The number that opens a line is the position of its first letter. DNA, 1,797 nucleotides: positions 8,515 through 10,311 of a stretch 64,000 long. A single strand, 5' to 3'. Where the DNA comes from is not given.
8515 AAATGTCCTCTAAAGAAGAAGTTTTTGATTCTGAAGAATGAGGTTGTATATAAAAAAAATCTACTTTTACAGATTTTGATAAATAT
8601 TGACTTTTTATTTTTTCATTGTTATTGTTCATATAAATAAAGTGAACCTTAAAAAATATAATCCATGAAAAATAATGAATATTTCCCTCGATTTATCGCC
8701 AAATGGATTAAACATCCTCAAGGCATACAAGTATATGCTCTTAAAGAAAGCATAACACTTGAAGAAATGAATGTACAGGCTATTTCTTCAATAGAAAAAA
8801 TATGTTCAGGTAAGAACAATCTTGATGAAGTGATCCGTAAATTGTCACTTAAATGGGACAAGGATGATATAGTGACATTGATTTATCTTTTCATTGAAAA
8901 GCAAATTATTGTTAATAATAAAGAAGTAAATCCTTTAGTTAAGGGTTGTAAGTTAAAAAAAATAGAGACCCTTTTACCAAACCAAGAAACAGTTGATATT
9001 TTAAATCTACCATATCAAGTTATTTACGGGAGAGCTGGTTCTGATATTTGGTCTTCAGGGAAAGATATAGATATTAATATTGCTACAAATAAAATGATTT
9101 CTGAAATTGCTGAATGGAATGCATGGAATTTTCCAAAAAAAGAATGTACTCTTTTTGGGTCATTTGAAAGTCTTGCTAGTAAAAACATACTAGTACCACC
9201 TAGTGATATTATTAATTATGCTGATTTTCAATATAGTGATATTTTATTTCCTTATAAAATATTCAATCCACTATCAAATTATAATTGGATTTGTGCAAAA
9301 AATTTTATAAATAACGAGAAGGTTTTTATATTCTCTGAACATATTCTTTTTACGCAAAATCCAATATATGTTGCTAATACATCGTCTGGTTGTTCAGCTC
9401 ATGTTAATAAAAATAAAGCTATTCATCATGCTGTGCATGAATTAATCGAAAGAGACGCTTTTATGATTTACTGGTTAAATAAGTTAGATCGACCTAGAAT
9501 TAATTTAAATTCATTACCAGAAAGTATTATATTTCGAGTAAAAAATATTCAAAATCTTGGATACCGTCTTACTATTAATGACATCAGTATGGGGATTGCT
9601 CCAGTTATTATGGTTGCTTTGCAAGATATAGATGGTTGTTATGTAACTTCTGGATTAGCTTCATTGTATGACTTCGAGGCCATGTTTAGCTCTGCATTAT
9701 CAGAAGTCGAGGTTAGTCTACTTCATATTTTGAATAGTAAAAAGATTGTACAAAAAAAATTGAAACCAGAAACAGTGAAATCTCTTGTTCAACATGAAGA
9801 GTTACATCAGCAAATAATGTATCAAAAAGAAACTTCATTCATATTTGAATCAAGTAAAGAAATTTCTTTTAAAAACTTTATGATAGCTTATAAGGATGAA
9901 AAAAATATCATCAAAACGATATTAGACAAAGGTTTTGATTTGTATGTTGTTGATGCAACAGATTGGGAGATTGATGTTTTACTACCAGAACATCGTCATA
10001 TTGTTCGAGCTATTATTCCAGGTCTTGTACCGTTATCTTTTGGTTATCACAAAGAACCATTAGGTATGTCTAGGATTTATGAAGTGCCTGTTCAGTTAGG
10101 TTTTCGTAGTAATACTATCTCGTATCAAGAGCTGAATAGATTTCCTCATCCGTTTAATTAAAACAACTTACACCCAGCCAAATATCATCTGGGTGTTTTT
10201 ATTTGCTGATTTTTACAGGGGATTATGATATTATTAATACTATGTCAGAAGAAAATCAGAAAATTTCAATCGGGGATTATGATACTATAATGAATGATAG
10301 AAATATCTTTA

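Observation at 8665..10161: RRE-YcaO fusion with PxP-type C-terminus and its own terminator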

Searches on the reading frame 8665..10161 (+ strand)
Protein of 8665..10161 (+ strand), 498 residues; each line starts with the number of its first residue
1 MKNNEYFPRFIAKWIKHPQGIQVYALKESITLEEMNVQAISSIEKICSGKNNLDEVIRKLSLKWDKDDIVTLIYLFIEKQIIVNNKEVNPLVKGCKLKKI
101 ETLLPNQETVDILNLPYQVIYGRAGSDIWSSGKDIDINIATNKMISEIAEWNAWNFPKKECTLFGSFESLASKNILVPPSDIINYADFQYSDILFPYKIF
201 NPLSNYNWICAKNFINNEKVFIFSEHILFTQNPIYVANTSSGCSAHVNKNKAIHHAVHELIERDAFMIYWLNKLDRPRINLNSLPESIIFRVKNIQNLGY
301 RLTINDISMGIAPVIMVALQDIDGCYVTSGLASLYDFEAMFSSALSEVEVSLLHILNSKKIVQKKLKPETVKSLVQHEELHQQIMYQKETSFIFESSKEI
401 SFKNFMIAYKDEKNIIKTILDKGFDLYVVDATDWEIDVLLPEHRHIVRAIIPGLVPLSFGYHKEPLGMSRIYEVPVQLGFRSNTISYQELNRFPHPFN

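Call 5: search_protein_families(library=pfam, proteins=[window:8665-10161:+], max_evalue=0.1)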
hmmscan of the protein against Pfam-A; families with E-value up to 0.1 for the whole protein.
window:8665-10161:+ (498 aa): 2 families
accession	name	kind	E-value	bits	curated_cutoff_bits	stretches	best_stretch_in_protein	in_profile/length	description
PF02624.21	YcaO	-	2.4e-32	113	25.7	1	140-454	10-324/325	YcaO cyclodehydratase, ATP-ad Mg2+-binding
PF21067.2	Rota_NS35_N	-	0.047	14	27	0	343-409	74-140/143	Rotavirus non-structural protein 35, N-terminal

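Call 6: search_protein_families(library=ncbifam, proteins=[window:8665-10161:+], max_evalue=0.1)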
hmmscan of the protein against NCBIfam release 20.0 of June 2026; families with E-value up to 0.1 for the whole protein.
window:8665-10161:+ (498 aa): 3 families
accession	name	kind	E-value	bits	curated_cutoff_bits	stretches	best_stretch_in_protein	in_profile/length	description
TIGR03604.1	TOMM_cyclo_SagD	subfamily_domain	6.9e-46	156.9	219.25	1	138-497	7-376/377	thiazole/oxazole-forming peptide maturase, SagD family component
TIGR03266.1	methan_mark_1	equivalog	1e-11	44.5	365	1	199-454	108-362/376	YcaO-related McrA-glycine thioamidation protein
TIGR00702.1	TIGR00702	domain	1.8e-09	37.1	75.65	1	203-348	113-265/377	YcaO-type kinase domain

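Call 7: find_homologous_proteins(query=window:8665-10158:+)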
Query window:8665-10158:+ (498 aa): 26 proteins with E <= 0.001 among 7492 candidates.
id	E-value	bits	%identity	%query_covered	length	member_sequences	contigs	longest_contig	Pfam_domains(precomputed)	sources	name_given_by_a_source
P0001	0.0e+0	1118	99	100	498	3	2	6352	PF02624.22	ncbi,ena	-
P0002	2.6e-168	579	54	100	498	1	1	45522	PF02624.22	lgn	-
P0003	5.4e-157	542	53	93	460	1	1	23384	PF02624.22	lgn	-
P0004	1.4e-155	537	49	100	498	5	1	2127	PF02624.22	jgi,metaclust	metaclust:\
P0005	1.7e-155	537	50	100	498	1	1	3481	PF02624.22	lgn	-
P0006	3.5e-147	509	48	100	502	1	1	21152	PF02624.22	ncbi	-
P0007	1.6e-145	504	46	100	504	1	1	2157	PF02624.22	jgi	jgi:ribosomal protein S12 methylthiotransferase accessory factor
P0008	6.9e-145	502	44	100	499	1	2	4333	PF02624.22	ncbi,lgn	-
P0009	1.1e-144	501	46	100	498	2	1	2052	PF02624.22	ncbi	-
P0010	2.9e-136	473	45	100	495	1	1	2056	PF02624.22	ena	-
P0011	8.1e-128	445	43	99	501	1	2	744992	PF02624.22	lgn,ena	-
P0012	3.3e-124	434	45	95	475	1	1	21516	PF02624.22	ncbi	-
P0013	7.0e-86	307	45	66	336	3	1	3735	PF02624.22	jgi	-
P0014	4.2e-59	219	33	77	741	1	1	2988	PF00881.30,PF02624.22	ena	-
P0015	2.3e-54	203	31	78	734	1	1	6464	PF00881.30,PF02624.22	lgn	-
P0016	9.9e-53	198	34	74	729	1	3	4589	PF00881.30,PF02624.22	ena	-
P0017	6.2e-44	169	29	78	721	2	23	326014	PF00881.30,PF02624.22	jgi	jgi:ribosomal protein S12 methylthiotransferase accessory factor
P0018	2.2e-43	167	30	77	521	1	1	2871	PF00881.30,PF02624.22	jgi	jgi:thiazole/oxazole-forming peptide maturase SagD family component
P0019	4.9e-26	110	29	73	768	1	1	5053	PF00881.30,PF02624.22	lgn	-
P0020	2.8e-19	87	30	74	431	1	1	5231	PF02624.22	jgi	-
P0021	3.1e-14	71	26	76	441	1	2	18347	PF02624.22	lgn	-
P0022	9.7e-14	69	24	74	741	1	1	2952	PF02624.22,PF00899.28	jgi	jgi:bacteriocin biosynthesis cyclodehydratase domain-containing protein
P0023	1.2e-9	56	25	78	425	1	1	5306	PF02624.22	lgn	-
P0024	4.3e-6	44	22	75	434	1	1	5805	PF02624.22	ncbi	-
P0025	2.0e-5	42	22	64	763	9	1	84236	PF02624.22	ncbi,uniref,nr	ncbi:YcaO-like family protein [Streptomyces sp. NRRL B-1347]|uniref:YcaO-like family protein n=1 Tax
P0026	4.9e-5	41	20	76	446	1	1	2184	PF02624.22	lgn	-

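Call 8: search_solved_structures(query=window:8665-10158:+, max_evalue=1, show_alignments=2)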
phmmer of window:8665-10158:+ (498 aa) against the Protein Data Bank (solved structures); distinct sequences matched with E-value up to 1: 8.
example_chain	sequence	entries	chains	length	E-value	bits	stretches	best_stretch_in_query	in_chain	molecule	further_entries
4bs9_A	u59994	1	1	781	4.2e-09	39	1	238-497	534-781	TRUD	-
7u58_A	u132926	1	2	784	5.9e-07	31.9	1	240-494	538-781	MusD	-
4v1t_A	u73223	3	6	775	1.5e-06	30.6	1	238-497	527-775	LYND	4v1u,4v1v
6pe3_A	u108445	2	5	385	3.2e-06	29.5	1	204-400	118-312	Uncharacterized protein MJ1094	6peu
6yqx_A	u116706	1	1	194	0.0011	21.2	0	409-440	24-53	de novo designed TIM barrel DeNovoTIM13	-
7p12_A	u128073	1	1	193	0.0039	19.3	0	409-440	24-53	DeNovoTIM13-SB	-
6gos_D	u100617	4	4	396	0.096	14.7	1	234-274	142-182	Microcin B17-processing protein McbD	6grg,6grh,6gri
2dzq_A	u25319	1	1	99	0.14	14.2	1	12-62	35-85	General transcription factor II-I repeat domain-containing protein 1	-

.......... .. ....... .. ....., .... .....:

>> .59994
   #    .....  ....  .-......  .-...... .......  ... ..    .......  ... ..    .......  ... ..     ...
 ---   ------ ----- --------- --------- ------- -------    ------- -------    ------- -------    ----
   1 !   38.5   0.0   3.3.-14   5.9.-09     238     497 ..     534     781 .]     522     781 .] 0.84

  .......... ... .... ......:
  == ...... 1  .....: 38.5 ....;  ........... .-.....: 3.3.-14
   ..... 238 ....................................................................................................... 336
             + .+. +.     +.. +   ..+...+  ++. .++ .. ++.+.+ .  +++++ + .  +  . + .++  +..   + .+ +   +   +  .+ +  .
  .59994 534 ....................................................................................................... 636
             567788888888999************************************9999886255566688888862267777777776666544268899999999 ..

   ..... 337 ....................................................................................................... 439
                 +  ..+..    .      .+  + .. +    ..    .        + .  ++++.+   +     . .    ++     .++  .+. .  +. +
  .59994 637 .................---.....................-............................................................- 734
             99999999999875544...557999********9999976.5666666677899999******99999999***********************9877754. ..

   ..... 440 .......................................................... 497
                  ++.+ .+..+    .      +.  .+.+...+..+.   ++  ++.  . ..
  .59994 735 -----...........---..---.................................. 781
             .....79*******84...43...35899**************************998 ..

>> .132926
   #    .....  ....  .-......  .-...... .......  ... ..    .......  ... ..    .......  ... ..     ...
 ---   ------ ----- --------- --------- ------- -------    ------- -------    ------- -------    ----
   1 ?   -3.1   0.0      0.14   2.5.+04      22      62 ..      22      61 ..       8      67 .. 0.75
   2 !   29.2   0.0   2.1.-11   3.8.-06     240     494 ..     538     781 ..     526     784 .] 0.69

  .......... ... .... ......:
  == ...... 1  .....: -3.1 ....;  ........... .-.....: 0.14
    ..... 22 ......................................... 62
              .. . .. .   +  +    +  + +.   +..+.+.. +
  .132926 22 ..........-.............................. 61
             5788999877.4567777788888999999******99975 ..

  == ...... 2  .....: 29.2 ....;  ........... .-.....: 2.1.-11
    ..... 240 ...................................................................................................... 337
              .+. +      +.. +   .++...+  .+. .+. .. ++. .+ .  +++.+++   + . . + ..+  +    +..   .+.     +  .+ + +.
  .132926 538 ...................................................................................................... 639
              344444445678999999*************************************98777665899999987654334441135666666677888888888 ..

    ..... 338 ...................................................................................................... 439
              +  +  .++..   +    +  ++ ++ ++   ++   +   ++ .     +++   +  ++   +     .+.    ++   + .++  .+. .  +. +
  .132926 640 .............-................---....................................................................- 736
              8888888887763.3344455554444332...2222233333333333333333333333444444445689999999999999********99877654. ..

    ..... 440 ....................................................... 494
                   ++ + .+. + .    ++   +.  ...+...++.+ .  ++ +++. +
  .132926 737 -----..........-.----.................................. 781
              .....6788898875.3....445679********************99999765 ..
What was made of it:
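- Closest known: Stand-alone YcaOs of bottromycin biosynthesis. Different: The sequences are not close, since no bottromycin-type hit appeared in calls 6-8.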

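Call 10: find_encoding_contigs(protein=P0002, flank=8000, max_places=2)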
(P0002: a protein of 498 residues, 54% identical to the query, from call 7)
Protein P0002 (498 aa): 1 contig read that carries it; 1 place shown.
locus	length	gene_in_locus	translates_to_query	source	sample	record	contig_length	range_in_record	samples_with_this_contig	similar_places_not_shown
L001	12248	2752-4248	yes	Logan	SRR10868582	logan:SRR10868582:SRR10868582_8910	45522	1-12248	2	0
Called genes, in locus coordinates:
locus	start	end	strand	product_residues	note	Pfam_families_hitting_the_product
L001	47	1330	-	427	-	-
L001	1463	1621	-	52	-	-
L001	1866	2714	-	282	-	PF10026:DUF2268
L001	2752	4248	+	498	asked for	PF02624:YcaO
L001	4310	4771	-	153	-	PF00293:NUDIX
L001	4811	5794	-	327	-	PF01636:APH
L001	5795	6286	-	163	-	PF00293:NUDIX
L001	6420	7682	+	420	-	PF08529:NusA_N, PF00575:S1 (weak), PF13184:KH_NusA_1st, PF26594:KH_NusA_2nd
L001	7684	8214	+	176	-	PF00719:Pyrophosphatase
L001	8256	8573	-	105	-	-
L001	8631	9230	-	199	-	PF27765:UCP032817-like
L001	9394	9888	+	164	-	-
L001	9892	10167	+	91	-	-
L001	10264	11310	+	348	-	PF05697:Trigger_N, PF05698:Trigger_C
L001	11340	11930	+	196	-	PF00574:CLP_protease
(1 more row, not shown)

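Call 11: find_encoding_contigs(protein=P0006, flank=8000, max_places=2)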
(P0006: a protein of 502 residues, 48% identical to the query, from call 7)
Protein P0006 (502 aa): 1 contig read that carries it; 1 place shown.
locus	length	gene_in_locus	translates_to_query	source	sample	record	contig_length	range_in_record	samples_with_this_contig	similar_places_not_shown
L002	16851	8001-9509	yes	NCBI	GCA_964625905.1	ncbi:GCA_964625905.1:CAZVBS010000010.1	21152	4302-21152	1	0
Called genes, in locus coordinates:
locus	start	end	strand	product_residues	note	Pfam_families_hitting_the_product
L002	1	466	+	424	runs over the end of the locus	PF00579:tRNA-synt_1b, PF22421:SYY_C-terminal, PF01479:S4 (weak)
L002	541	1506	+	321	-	PF00579:tRNA-synt_1b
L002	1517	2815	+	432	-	PF01336:tRNA_anti-codon, PF00152:tRNA-synt_2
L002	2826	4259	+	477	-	PF00883:Peptidase_M17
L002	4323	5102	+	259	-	PF02616:SMC_ScpA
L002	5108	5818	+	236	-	PF04079:SMC_ScpB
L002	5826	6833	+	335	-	PF00768:Peptidase_S11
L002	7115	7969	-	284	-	PF10026:DUF2268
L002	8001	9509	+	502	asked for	PF02624:YcaO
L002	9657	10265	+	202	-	-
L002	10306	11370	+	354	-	PF00953:Glycos_transf_4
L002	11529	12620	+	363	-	PF01098:FTSW_RODA_SPOVE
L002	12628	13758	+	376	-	PF03033:Glyco_transf_28, PF04101:Glyco_tran_28_C, PF06722:EryCIII-like_C (weak), PF00201:UDPGT (weak)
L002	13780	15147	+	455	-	PF00749:tRNA-synt_1c, PF19269:Anticodon_2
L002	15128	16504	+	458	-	PF01551:Peptidase_M23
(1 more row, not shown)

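Call 12: find_encoding_contigs(protein=P0011, flank=8000, max_places=2)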
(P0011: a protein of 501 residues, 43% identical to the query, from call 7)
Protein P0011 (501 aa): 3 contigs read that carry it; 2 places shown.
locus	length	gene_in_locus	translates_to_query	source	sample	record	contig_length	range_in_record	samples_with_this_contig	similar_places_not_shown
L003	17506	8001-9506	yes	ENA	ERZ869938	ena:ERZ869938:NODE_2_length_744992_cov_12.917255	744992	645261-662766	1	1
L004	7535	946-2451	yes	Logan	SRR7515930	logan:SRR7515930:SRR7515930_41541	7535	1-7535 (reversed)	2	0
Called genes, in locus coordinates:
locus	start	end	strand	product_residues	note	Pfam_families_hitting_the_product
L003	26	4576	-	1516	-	PF01551:Peptidase_M23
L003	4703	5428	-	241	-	-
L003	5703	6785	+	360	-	PF11141:DUF2914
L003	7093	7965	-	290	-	PF10026:DUF2268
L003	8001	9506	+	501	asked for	PF02624:YcaO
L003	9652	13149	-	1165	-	PF00801:PKD (faint)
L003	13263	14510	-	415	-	-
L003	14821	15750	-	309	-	PF00069:Pkinase, PF06293:Kdo (faint)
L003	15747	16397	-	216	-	-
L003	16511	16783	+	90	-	-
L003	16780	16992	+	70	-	-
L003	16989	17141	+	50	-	-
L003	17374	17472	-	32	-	-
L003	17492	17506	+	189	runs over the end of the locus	-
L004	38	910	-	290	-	PF10026:DUF2268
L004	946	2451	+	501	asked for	PF02624:YcaO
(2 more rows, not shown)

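Call 28: find_encoding_contigs(protein=P0003, flank=6000, max_places=2)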
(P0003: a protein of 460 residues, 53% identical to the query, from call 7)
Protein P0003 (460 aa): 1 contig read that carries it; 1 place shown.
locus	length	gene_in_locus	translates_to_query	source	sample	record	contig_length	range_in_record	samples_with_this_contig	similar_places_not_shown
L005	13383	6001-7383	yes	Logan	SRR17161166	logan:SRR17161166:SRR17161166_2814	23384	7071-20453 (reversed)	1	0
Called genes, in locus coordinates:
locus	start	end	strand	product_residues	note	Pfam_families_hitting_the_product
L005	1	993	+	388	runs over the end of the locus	PF02646:RmuC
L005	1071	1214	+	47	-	-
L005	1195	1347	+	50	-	-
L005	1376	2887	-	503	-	PF03321:GH3, PF23571:GH3_M, PF23572:GH3_C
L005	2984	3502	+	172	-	-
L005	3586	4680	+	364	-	-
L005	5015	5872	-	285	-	PF10026:DUF2268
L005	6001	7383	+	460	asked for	PF02624:YcaO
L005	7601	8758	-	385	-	-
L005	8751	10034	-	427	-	PF07693:KAP_NTPase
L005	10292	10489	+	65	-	-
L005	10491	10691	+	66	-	-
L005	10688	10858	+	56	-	-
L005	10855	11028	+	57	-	-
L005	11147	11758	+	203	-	-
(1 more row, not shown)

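Call 29: find_encoding_contigs(protein=P0012, flank=6000, max_places=2)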
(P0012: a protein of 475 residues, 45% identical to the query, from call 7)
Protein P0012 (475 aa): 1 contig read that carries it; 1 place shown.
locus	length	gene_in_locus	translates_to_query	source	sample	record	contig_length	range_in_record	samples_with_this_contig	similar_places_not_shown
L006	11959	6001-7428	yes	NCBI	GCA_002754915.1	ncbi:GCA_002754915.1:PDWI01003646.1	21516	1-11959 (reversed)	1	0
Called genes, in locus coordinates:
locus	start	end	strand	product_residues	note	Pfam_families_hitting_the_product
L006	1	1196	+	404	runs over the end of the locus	PF00266:Aminotran_5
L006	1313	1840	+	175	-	-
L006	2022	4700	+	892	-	PF02861:Clp_N, PF23569:NBD_SMAX1, PF00004:AAA, PF17871:AAA_lid_9, PF07724:AAA_2, PF00004:AAA, PF07728:AAA_5, PF10431:ClpB_D2-small, +4 more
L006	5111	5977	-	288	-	PF10026:DUF2268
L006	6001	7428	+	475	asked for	PF02624:YcaO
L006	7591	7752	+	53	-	-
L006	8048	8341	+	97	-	-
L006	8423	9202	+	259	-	PF08032:SpoU_sub_bind, PF00588:SpoU_methylase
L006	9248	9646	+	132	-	-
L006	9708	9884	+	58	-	PF00471:Ribosomal_L33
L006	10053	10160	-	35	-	-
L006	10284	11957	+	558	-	?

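Call 33: find_related_loci(query=A1, collection=genome_contigs, flank=4000)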
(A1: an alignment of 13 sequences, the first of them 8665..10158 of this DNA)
Query A1 (498 aa) in genome_contigs; peptide patterns used: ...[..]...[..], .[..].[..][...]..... (x = any residue, [..] = any of these).
61 stretches matched a pattern; 33 encode a relative of the query (tblastn E <= 1e-3); 33 distinct loci.
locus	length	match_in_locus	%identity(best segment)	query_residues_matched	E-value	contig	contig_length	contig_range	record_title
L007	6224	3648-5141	99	1-498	0e+0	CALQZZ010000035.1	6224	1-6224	MAG: Candidatus Nomurabacteria bacterium isolate RE-4nov15-362 genome assembly, contig: RE-4nov15-C27991, whole genome s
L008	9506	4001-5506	48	1-498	1e-155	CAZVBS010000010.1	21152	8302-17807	MAG TPA_asm: uncultured Candidatus Saccharibacteria bacterium isolate SRP128015_co3_51 genome assembly, contig: NODE_244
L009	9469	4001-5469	48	1-498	1e-120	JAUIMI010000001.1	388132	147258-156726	MAG: bacterium isolate Co_bin.90 NODE_205_length_388132_cov_2.102128, whole genome shotgun sequence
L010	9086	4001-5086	29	127-498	5e-46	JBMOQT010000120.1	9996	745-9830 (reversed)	MAG: Pseudomonadota bacterium isolate Betzabe_MAG161 MAG161_120, whole genome shotgun sequence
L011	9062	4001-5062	30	129-483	4e-40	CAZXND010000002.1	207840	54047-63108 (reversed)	MAG TPA_asm: uncultured Gammaproteobacteria bacterium isolate SRP192515_co1_195 genome assembly, contig: NODE_29_length_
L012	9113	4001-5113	29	121-498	1e-36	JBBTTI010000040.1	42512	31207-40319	MAG: Patescibacteria group bacterium isolate H14-bin043_1 H14_bin043_1_000000000040, whole genome shotgun sequence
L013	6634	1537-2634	28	127-497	1e-32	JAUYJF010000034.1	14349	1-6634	MAG: Candidatus Yanofskybacteria bacterium isolate C24_metabat.bin.125 C24_k141_232913, whole genome shotgun sequence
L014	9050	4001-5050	29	129-477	1e-31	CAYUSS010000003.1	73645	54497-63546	MAG TPA_asm: uncultured Candidatus Saccharibacteria bacterium isolate binchicken_co34_299 genome assembly, contig: NODE_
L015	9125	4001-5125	29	129-497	8e-29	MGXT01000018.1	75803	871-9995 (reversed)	MAG: Gammaproteobacteria bacterium RIFCSPHIGHO2_12_FULL_35_23 rifcsphigho2_12_scaffold_458, whole genome shotgun sequenc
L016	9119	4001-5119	28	130-497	2e-27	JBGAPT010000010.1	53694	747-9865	MAG: Gammaproteobacteria bacterium isolate MAG_MBR_H10.7 MBRH10-7_opera_contig_2016, whole genome shotgun sequence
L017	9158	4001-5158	28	126-497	4e-26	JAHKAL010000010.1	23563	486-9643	MAG: Patescibacteria group bacterium isolate Undefined_mixed_planktonic.mb.4 Undefined_mixed_pla.mb.4_k141_190212, whole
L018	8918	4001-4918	27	194-496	4e-24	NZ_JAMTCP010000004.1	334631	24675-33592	Streptoalloteichus tenebrarius strain DSM 40477 LX15DRAFT_scaffold00004.4, whole genome shotgun sequence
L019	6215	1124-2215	25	143-497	3e-23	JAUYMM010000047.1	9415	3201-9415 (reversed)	MAG: Candidatus Woesebacteria bacterium isolate C24_metabat.bin.86_sub C24_k141_336481, whole genome shotgun sequence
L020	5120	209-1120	27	207-497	5e-22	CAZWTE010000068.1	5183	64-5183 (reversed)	MAG TPA_asm: uncultured Gammaproteobacteria bacterium isolate binchicken_co144_909 genome assembly, contig: NODE_33195_l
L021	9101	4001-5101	27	138-497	9e-22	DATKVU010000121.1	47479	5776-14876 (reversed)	MAG TPA_asm: Clostridia bacterium isolate SMAG_U14141 k141_824302, whole genome shotgun sequence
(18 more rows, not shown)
